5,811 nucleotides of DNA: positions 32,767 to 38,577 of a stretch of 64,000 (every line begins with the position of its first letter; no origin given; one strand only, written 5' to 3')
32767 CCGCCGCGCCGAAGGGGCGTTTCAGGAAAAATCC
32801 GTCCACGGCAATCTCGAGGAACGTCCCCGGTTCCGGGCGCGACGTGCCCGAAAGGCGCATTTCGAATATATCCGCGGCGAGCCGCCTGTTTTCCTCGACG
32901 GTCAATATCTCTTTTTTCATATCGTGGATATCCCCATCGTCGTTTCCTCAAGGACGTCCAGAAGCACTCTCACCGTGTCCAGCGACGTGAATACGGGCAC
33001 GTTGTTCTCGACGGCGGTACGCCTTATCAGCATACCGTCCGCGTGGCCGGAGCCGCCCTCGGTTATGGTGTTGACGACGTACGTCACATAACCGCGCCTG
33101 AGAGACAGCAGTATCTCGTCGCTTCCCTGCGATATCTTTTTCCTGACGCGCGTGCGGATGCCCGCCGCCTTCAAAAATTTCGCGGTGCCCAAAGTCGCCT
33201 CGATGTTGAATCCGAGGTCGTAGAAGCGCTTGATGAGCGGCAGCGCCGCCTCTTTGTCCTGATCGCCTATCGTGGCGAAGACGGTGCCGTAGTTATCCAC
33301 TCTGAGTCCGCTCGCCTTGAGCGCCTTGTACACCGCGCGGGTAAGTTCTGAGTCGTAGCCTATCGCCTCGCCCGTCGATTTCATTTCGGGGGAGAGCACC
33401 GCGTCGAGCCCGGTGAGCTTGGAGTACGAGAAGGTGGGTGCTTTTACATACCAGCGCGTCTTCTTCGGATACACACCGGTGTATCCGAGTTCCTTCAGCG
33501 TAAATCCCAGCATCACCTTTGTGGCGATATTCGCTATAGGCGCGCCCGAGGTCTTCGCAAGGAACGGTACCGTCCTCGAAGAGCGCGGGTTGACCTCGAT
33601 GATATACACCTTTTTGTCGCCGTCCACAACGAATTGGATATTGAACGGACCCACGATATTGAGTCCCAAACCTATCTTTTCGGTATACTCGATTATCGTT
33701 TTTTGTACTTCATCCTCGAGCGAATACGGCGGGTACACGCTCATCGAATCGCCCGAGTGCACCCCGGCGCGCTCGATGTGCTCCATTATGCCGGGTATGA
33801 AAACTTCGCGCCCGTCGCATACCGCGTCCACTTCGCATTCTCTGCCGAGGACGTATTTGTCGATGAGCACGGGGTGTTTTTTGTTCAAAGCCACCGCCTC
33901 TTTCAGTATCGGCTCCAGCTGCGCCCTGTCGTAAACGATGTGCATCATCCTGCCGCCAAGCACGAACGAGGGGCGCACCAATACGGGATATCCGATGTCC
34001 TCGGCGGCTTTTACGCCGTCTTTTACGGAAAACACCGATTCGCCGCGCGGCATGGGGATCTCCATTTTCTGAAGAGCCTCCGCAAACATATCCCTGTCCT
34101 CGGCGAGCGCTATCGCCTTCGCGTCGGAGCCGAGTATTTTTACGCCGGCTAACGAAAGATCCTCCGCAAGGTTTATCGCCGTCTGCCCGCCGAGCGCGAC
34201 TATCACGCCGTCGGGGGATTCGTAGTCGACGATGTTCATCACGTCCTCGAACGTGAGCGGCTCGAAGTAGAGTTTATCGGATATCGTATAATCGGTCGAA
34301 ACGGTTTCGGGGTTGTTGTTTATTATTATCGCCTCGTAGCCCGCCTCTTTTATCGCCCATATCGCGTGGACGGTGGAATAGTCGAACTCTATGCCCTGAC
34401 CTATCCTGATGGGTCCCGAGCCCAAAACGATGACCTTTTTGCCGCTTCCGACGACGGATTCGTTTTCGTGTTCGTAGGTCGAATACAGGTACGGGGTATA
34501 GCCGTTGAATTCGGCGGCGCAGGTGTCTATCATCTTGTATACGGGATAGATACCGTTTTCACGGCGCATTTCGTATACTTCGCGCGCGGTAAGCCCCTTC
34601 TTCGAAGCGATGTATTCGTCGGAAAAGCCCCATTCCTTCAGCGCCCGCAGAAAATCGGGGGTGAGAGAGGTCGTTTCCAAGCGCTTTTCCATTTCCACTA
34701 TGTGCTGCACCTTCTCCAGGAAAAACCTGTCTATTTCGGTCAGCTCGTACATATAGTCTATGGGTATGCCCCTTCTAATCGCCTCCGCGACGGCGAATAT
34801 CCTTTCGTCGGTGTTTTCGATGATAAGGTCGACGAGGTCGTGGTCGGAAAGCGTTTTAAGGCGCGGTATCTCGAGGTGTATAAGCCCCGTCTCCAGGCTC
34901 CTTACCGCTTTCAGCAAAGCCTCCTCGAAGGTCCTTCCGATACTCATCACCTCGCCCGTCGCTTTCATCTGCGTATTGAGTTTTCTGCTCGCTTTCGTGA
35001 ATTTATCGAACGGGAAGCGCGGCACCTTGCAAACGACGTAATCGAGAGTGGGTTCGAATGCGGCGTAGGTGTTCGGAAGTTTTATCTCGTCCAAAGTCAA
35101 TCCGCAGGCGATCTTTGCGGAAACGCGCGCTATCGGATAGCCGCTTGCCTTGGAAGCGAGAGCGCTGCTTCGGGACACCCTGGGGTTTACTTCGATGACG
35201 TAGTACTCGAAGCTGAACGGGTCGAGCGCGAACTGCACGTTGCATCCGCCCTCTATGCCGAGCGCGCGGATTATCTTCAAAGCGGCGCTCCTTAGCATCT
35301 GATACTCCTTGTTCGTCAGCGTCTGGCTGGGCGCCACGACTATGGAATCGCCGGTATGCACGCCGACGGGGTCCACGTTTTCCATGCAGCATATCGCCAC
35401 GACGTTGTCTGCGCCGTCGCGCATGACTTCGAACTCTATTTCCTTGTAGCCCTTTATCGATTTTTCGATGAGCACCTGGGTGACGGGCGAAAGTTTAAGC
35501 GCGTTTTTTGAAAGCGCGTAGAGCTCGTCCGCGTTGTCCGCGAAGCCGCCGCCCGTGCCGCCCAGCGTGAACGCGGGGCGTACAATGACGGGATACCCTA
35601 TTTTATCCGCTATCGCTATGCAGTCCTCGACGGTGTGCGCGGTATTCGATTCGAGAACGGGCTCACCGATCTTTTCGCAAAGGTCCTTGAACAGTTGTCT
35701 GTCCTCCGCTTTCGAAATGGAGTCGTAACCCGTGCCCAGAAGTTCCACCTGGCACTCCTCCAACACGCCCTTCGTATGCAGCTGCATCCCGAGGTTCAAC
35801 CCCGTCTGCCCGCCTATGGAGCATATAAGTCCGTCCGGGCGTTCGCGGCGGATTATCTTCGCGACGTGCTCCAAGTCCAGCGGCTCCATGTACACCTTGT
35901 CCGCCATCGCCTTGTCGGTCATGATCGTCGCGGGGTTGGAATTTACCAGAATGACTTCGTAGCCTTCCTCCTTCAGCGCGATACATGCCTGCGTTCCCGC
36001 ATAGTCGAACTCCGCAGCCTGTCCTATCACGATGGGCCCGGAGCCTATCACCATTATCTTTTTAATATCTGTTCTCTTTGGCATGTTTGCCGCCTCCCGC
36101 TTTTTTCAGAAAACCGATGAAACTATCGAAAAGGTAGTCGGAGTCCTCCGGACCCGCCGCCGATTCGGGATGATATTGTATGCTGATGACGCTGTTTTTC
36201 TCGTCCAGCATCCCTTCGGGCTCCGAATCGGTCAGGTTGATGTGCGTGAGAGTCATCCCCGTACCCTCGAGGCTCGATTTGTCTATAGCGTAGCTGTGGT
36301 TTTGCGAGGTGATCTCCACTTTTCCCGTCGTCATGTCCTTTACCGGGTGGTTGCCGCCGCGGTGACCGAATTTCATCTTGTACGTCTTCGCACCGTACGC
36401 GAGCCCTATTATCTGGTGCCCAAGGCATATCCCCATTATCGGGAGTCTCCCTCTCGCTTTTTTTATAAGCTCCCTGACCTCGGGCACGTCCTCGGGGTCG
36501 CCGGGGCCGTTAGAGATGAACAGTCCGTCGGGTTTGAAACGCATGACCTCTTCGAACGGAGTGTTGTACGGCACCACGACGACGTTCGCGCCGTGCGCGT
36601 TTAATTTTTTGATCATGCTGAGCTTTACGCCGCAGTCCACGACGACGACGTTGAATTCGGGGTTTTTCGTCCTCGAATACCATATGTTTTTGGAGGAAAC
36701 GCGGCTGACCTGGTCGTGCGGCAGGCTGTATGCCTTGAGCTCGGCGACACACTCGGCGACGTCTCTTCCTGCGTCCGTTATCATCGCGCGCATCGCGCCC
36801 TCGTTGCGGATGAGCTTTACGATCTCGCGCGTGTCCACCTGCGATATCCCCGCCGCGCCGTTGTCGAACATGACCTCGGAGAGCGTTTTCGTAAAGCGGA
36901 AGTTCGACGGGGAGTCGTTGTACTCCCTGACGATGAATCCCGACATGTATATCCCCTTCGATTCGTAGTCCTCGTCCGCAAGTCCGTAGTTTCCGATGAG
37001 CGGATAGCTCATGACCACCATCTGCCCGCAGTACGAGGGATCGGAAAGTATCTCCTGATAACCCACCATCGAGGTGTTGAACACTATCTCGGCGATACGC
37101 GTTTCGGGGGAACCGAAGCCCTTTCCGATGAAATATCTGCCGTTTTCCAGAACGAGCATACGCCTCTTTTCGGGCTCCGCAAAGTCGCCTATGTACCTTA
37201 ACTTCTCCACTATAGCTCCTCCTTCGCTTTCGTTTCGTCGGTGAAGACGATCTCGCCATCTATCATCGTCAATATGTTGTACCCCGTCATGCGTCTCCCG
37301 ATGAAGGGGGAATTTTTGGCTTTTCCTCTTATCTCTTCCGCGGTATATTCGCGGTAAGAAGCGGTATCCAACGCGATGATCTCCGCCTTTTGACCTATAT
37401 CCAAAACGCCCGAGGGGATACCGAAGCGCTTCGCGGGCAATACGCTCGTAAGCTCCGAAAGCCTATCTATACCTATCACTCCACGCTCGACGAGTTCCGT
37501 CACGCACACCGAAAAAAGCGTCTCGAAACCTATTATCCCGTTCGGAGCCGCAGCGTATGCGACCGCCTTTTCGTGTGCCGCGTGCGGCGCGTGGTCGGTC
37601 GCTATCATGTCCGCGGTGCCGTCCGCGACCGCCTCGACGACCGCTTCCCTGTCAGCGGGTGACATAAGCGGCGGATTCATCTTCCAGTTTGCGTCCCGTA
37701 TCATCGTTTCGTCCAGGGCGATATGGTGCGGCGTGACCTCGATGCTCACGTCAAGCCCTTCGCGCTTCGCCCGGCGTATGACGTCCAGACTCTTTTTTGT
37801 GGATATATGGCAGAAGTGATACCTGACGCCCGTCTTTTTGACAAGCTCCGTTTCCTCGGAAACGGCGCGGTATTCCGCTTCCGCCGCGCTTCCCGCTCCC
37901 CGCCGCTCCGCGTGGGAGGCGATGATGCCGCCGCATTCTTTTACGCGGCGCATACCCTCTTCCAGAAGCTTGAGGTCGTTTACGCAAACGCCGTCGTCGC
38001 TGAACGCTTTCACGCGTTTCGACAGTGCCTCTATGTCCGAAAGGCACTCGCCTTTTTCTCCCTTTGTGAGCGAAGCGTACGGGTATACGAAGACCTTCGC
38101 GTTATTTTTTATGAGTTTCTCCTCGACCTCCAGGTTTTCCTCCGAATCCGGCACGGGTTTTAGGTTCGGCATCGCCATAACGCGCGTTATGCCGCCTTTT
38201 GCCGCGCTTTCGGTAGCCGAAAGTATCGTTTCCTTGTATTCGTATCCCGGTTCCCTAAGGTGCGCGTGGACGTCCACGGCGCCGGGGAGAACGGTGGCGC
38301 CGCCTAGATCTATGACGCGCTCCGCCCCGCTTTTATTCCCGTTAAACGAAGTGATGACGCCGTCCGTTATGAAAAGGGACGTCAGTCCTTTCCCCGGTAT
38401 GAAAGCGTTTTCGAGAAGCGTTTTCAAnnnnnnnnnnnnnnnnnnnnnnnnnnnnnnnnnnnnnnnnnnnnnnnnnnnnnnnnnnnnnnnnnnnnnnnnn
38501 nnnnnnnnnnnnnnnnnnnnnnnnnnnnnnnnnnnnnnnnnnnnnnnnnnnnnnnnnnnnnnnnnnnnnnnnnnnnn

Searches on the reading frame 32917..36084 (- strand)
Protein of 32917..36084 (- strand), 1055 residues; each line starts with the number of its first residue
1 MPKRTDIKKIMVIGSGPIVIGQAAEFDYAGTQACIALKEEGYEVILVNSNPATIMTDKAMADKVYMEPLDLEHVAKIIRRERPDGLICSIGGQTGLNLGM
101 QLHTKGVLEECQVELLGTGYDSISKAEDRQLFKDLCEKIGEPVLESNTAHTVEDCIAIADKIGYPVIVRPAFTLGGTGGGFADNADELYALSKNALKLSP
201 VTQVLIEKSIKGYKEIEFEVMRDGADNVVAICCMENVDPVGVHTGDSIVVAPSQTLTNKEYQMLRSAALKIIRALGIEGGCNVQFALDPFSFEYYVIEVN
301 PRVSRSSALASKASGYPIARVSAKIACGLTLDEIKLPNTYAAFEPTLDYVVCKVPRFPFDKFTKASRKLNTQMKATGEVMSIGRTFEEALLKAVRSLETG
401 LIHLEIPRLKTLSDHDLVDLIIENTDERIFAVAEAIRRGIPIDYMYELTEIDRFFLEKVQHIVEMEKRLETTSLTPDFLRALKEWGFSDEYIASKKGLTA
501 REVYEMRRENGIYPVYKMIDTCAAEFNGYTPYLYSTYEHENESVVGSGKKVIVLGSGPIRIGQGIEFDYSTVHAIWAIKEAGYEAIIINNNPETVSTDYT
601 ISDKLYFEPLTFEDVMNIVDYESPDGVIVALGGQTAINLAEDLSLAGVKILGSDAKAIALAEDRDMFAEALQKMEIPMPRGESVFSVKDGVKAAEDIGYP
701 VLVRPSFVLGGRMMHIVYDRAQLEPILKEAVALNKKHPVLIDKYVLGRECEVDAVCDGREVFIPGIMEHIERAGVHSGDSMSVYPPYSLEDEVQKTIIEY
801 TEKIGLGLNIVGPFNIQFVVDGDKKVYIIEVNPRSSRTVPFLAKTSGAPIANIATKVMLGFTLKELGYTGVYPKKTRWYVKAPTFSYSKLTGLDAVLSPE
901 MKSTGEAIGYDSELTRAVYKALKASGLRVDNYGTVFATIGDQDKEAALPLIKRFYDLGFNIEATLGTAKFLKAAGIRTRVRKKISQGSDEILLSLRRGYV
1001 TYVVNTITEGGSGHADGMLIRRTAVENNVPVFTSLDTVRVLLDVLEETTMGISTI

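Call 13: search_protein_families(library=pfam, proteins=[window:32917-36084:-], max_evalue=0.001)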
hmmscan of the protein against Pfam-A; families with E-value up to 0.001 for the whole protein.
window:32917-36084:- (1055 aa): 11 families
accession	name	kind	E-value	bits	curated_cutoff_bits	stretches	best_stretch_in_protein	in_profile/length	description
PF02786.22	CPSase_L_D2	-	2.2e-115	383.9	19.8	2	128-333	1-210/211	Carbamoyl-phosphate synthase L chain, ATP binding domain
PF25596.1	CPSase_L_D1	-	6.7e-99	326.4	27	2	7-124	2-117/118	Carbamoyl phosphate synthase preATP-grasp domain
PF02787.25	CPSase_L_D3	-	1.6e-25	89.3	26.6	1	421-494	3-78/80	Carbamoyl-phosphate synthetase large chain, oligomerisation domain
PF07478.18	Dala_Dala_lig_C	-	5.7e-19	68.9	24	2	148-301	21-174/204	D-ala D-ala ligase C-terminus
PF02142.27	MGS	-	1.1e-17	64.3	24.1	1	947-1033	2-94/94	MGS-like domain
PF02222.28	ATP-grasp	-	9.2e-15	55.2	27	2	670-835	2-163/179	ATP-grasp domain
PF02655.19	ATP-grasp_3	-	2e-14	54.4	23.2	1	663-834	3-156/160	ATP-grasp domain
PF15632.11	ATPgrasp_Ter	-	2.1e-12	47.4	29.1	1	737-860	3-110/131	ATP-grasp in the biosynthetic pathway with Ter operon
PF13535.11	ATP-grasp_4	-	6.3e-08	32.8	27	1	699-835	3-152/160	ATP-grasp domain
PF01071.24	GARS_A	-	1.1e-05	25.8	27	0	670-763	9-107/194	Phosphoribosylglycinamide synthetase, ATP-grasp (A) domain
PF13549.11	ATP-grasp_5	-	5.9e-05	23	27.6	0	133-169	16-52/221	ATP-grasp domain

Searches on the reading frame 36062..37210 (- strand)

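Call 13: search_protein_families(library=pfam, proteins=[window:36062-37210:-], max_evalue=0.001)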
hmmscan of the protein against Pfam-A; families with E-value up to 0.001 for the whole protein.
window:36062-37210:- (382 aa): 3 families
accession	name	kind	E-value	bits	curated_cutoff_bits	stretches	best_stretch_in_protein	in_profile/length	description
PF00117.34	GATase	-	3.1e-52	177.4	22.8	1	189-365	1-188/190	Glutamine amidotransferase class-I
PF00988.28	CPSase_sm_chain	-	8.5e-49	165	27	1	19-144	1-126/126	Carbamoyl-phosphate synthase small chain, CPSase domain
PF07722.19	Peptidase_C26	-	0.00029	21.1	20.5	0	252-281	102-131/219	Peptidase C26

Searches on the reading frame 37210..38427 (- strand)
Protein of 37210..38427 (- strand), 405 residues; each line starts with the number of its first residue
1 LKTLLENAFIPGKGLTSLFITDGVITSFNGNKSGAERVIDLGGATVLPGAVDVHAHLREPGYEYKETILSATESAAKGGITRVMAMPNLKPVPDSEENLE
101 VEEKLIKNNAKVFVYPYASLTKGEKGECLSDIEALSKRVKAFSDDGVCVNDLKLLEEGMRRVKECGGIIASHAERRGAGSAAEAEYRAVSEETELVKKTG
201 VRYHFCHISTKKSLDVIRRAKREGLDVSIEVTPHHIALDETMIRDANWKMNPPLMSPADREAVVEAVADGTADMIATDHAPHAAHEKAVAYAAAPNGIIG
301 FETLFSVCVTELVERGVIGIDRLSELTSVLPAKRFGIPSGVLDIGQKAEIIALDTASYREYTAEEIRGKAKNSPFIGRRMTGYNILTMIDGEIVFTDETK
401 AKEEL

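Call 13: search_protein_families(library=pfam, proteins=[window:37210-38427:-], max_evalue=0.001)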
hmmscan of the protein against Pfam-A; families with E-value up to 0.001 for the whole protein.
window:37210-38427:- (405 aa): 2 families
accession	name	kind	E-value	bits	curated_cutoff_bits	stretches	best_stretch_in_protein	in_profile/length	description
PF01979.26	Amidohydro_1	-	2.2e-19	70.3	25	1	45-394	1-345/345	Amidohydrolase family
PF07969.17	Amidohydro_3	-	4.6e-13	49.9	29.7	2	37-84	1-48/472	Amidohydrolase family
